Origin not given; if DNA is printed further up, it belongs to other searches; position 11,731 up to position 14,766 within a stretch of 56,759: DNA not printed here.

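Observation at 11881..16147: FtsH-like AAA+ protein with a polytopic membrane domain and HExxxH instead of HExxH, co-transcribed with two lipoproteins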

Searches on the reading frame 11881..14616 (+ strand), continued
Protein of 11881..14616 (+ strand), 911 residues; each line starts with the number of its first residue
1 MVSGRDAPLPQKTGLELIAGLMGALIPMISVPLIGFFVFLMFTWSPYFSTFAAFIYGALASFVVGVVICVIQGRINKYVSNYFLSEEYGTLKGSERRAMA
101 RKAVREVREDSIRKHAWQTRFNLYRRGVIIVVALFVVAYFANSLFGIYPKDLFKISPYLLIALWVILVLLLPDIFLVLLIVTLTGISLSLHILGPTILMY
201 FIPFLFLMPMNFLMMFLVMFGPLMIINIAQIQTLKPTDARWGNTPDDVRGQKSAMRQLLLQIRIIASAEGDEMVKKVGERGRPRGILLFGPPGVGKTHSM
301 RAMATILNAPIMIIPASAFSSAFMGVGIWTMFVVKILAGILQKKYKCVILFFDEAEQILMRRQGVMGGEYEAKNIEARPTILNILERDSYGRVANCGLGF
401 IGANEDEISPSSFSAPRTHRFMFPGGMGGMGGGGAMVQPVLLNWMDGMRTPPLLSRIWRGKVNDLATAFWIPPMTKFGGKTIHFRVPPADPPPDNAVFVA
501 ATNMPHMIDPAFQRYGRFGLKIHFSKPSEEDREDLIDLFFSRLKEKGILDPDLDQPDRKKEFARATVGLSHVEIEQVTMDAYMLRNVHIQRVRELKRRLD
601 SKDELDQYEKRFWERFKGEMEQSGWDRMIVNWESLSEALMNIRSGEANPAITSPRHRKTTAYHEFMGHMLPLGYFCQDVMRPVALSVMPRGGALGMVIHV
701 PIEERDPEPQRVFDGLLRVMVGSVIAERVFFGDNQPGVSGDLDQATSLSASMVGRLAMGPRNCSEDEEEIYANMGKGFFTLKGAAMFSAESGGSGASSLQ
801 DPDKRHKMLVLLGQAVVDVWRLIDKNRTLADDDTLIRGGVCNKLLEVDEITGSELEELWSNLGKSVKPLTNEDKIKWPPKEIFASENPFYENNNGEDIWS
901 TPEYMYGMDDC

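Call 37: list_cluster_members(proteins=[P0001, P0002, P0017, P0023, P0032, P0015, P0020, P0077])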
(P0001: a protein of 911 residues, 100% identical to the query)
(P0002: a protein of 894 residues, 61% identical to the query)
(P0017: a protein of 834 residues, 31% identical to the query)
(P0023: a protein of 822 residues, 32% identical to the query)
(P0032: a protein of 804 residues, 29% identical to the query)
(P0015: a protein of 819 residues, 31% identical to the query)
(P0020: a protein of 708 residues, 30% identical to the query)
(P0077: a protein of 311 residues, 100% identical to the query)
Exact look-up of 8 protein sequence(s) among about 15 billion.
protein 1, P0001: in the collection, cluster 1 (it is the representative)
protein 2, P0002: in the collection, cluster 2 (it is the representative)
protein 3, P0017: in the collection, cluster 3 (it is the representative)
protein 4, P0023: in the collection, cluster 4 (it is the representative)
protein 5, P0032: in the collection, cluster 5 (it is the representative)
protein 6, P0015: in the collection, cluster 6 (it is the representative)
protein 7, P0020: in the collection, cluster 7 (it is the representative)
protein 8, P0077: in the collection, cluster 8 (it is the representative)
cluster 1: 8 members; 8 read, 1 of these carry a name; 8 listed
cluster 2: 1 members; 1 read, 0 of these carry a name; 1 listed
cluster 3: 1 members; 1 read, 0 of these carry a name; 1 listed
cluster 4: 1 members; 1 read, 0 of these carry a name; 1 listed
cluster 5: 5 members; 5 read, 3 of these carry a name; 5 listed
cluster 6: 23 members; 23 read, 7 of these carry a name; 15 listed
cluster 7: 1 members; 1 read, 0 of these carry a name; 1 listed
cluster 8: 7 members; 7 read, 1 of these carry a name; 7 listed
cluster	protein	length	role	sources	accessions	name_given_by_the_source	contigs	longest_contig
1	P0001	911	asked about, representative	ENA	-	-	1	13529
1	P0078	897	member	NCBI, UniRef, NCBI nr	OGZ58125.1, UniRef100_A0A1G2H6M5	MAG: hypothetical protein A2827_02780 [Candidatus Spechtbacteria bacterium ... | AAA+ ATPase domain-containing protein n=1 Tax=Candidatus Spechtbacteria bacterium ...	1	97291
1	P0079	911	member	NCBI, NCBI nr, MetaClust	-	-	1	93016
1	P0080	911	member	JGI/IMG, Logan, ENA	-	-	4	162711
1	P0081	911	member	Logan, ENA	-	-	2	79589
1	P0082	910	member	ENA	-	-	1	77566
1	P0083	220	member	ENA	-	-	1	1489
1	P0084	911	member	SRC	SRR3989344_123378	-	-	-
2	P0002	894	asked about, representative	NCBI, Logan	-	-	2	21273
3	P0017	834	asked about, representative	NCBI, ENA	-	-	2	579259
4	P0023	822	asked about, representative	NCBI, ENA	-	-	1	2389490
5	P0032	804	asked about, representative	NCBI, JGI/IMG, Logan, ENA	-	ATP-dependent Zn protease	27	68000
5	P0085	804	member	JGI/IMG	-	ATP-dependent Zn protease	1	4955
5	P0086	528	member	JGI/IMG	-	ATP-dependent Zn protease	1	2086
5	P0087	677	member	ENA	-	-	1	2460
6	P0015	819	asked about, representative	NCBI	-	-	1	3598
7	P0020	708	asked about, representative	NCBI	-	-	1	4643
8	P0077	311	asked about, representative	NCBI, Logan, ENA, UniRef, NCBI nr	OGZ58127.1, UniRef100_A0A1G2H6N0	MAG: hypothetical protein A2827_02790 [Candidatus Spechtbacteria bacterium ... | Uncharacterized protein n=1 Tax=Candidatus Spechtbacteria bacterium ...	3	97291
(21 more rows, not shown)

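Call 42: search_protein_representatives(alignment_id=A2)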
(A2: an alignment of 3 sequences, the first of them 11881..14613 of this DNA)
Query: 3 sequences, 907 profile positions. Proteins with E-value up to 0.001 (for the whole library): 31490; up to 1e-10: 7519; up to 1e-30: 222. The best 150 are listed.
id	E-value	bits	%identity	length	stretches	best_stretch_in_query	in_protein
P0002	0.0e+00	1738.3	-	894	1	15-907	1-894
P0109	0.0e+00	1137.1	-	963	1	4-895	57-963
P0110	2.2e-269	912.6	-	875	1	18-896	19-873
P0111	5.7e-213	725.9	-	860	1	55-898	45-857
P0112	6.5e-194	662.9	-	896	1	103-900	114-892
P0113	2.4e-193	661.0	-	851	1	31-895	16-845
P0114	1.4e-190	651.9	-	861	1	43-895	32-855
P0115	6.8e-185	633.0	-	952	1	95-899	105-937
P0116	2.5e-177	608.0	-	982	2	487-899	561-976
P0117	8.6e-176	602.9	-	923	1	104-898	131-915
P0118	1.8e-169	582.0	-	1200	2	293-899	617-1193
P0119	3.3e-164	564.5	-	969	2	108-777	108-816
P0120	6.8e-164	563.5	-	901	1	26-897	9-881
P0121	8.8e-121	420.9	-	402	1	511-898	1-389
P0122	2.0e-112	393.2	-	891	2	423-898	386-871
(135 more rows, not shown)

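Call 47: predict_structure(alignment_id=A3)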
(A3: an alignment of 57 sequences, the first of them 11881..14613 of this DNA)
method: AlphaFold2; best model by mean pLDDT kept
length: 911 residues; sequences in the alignment: 57
mean_pLDDT: 77.0   pTM: 0.69
mean pLDDT of the five models: 77.0, 76.1, 75.5, 74.2, 73.3
residues with pLDDT >= 90: 361; 70-90: 270; 50-70: 150; < 50: 130
segments of 3 or more residues with pLDDT < 50: 1-12, 83-85, 144-148, 167-175, 188-190, 366-430, 887-893, 895-911
pLDDT, mean of each block of 10 residues (from residue 1): 39 56 62 62 53 68 79 71 51 62 68 76 78 69 51 54 51 49 51 57 68 83 91 81 74 90 83 81 89 92 86 91 81 92 90 93 53 40 35 31 32 31 40 73 82 81 82 77 80 84 92 91 92 94 95 94 92 95 95 96 93 89 91 92 86 87 97 95 92 89 83 95 95 86 92 93 96 93 68 73 96 97 97 91 92 91 96 94 61 47 41 32
secondary structure, 60 per line:
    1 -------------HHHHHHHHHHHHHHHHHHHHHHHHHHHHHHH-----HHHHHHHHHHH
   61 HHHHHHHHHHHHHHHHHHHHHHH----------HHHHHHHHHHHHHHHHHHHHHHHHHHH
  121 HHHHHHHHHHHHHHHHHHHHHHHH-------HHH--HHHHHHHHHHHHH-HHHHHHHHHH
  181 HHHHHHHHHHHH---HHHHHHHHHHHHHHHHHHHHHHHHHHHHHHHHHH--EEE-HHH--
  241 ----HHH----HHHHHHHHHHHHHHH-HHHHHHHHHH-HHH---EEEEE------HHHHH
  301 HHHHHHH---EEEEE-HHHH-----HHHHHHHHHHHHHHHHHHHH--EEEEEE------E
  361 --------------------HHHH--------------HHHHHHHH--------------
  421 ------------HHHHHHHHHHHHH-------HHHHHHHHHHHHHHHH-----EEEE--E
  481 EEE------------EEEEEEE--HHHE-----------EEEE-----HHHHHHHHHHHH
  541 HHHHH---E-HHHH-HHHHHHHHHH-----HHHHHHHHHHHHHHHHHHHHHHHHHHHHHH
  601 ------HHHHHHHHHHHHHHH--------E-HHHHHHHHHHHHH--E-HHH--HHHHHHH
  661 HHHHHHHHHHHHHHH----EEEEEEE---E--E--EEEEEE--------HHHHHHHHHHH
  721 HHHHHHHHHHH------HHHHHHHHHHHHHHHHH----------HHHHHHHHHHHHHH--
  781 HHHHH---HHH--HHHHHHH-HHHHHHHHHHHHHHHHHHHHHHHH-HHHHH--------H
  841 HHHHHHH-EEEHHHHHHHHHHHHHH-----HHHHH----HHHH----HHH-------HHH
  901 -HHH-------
elements in order (helices of 4 or more, strands of 3 or more residues): H14-44 H50-83 H94-144 H157-169 H171-192 H196-229 E232-234 H252-266 H268-277 E285-289 H296-307 E311-315 H317-320 H326-345 E348-353 H381-384 H399-406 H433-445 H453-468 E474-477 E480-483 E496-502 E520-523 H529-545 H551-554 H556-565 H571-600 H607-621 H632-644 H654-675 E680-686 E696-701 H710-731 H738-754 H765-778 H781-785 H794-800 H802-825 H827-831 H840-847 E849-851 H852-865 H871-875 H880-883
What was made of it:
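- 11881..14616 (+): Gene for a 911-aa FtsH-family AAA+ / M41 membrane protease of the HExxGH clade. AF2 model with mean pLDDT 77 (call 47).
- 11920..12573 (+): Polytopic membrane domain (residues 14-231, about six helices). External loops are very short (45-49, 145-156, 193-195). A cytoplasmic basic helix covers residues 74-125. The last helix carries the family motif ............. AF2 helices (call 47).
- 13636..13767 (+): Clade-specific helical insertion of about 40 aa after the AAA lid (residues 586-629). It is absent from the Thermoleophilia/Dormibacterota family. AF2 helices 571-600 and 607-621 (call 47).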

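Call 55: fold_search(model_id=the predicted structure, library=pdb)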
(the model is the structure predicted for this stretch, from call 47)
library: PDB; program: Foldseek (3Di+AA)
matches with E <= 10: 1324; with E <= 0.001: 1101
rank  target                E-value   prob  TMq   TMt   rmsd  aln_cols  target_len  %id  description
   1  9a2p_MODEL_1_A        1.8e-18  1.00  0.41  0.56  15.3       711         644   18  Model of E. coli FtsH by in-cell photo-crosslinking MS and deep learning (released 2023-02-24)
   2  6nyy_C                3.9e-18  1.00  0.41  0.73  15.7       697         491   17  human m-AAA protease AFG3L2, substrate-bound (released 2019-05-22)
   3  3kds_E                4.4e-18  1.00  0.39  0.78   6.2       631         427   19  apo-FtsH crystal structure (released 2009-12-01)
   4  6nyy_B                5.8e-18  1.00  0.41  0.74  16.6       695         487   18  human m-AAA protease AFG3L2, substrate-bound (released 2019-05-22)
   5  3kds_F                1.2e-17  1.00  0.40  0.80   4.9       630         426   19  apo-FtsH crystal structure (released 2009-12-01)
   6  8xku_E                3.4e-17  1.00  0.40  0.69   8.0       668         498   16  Cryo-EM structure of the Ycf2-FtsHi motor complex from Arabidopsis in ATP-bound state (released 2024-09-11)
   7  2ce7_A                1.0e-16  1.00  0.25  0.51  10.9       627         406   17  EDTA treated (released 2006-02-09)
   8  6nyy_A                1.1e-16  1.00  0.39  0.72   8.4       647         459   17  human m-AAA protease AFG3L2, substrate-bound (released 2019-05-22)
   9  6nyy_E                3.1e-16  1.00  0.39  0.72   7.5       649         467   17  human m-AAA protease AFG3L2, substrate-bound (released 2019-05-22)
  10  2ce7_B                3.7e-16  1.00  0.24  0.50  11.8       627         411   19  EDTA treated (released 2006-02-09)
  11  6nyy_F                4.5e-16  1.00  0.40  0.75   8.6       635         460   18  human m-AAA protease AFG3L2, substrate-bound (released 2019-05-22)
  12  2ce7_D                7.9e-16  1.00  0.24  0.51  11.3       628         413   18  EDTA treated (released 2006-02-09)
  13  4z8x_C                7.9e-16  1.00  0.24  0.50  11.4       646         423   19  Truncated FtsH from A. aeolicus (released 2015-05-06)
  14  6az0_MODEL_1_A        8.3e-16  1.00  0.39  0.76   6.8       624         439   18  Mitochondrial ATPase Protease YME1 (released 2017-11-15)
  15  4z8x_A                9.9e-16  1.00  0.24  0.50  11.9       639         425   19  Truncated FtsH from A. aeolicus (released 2015-05-06)
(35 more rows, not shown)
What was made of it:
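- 11881..14616 (+): Foldseek top hits are FtsH, AFG3L2 and YME1 (call 55).
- On FtsH / Peptidase M41 family: The full domain is superposed by Foldseek (call 55).
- On M49 dipeptidyl peptidase III: The fold is M41 (call 55).
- Closest known: Plastid FtsHi pseudo-proteases / Ycf2-FtsHi import motor. Same: They appear among the Foldseek hits (call 55).
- Foldseek returns FtsH, AFG3L2 and YME1 with TMt up to 0.80 (calls 47, 55). Foldseek also returns Ycf2-FtsHi motor subunits among its hits (call 55).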

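Call 72: search_protein_families(library=padloc, proteins=[window:11881-14616:+], max_evalue=0.01)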
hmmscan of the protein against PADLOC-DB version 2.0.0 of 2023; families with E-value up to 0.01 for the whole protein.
window:11881-14616:+ (911 aa): 7 families
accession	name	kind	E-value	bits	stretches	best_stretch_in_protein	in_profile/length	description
PDLC02196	IetA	-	2.8e-18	64.5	2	493-582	220-298/374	-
PDLC04232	IetA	-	1.2e-14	52.5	2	492-611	213-319/330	-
PDLC02195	IetA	-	1.1e-12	46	2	283-354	137-203/395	-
PDLC04231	IetA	-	6.6e-06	24.1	1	278-362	113-191/262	-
PDLC00915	TRIP13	-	4e-05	21.2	0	495-585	181-269/302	TRIP13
PDLC03838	DolB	-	0.00034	18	1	246-314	139-197/375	-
PDLC00914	TRIP13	-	0.0055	14.2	0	496-573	189-261/302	TRIP13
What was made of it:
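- There are weak PADLOC hits to IetA (call 72).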

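Call 73: search_protein_families(library=pfam, proteins=[L004:8400-9269:+, L004:9392-9673:+, L008:9305-9658:+], max_evalue=0.1)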
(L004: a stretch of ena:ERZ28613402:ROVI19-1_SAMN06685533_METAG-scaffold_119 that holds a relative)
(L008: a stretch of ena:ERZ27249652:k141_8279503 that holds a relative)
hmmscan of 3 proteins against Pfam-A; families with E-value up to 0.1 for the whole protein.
L004:8400-9269:+ (289 aa): 0 families

L004:9392-9673:+ (93 aa): 2 families
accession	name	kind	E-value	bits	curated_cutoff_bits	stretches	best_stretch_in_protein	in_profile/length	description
PF01863.23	YgjP-like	-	0.021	15.3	26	1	34-53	165-184/207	YgjP-like, metallopeptidase domain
PF13699.11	eCIS_core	-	0.097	13.3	22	0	25-51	45-77/79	eCIS core domain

L008:9305-9658:+ (117 aa): 0 families
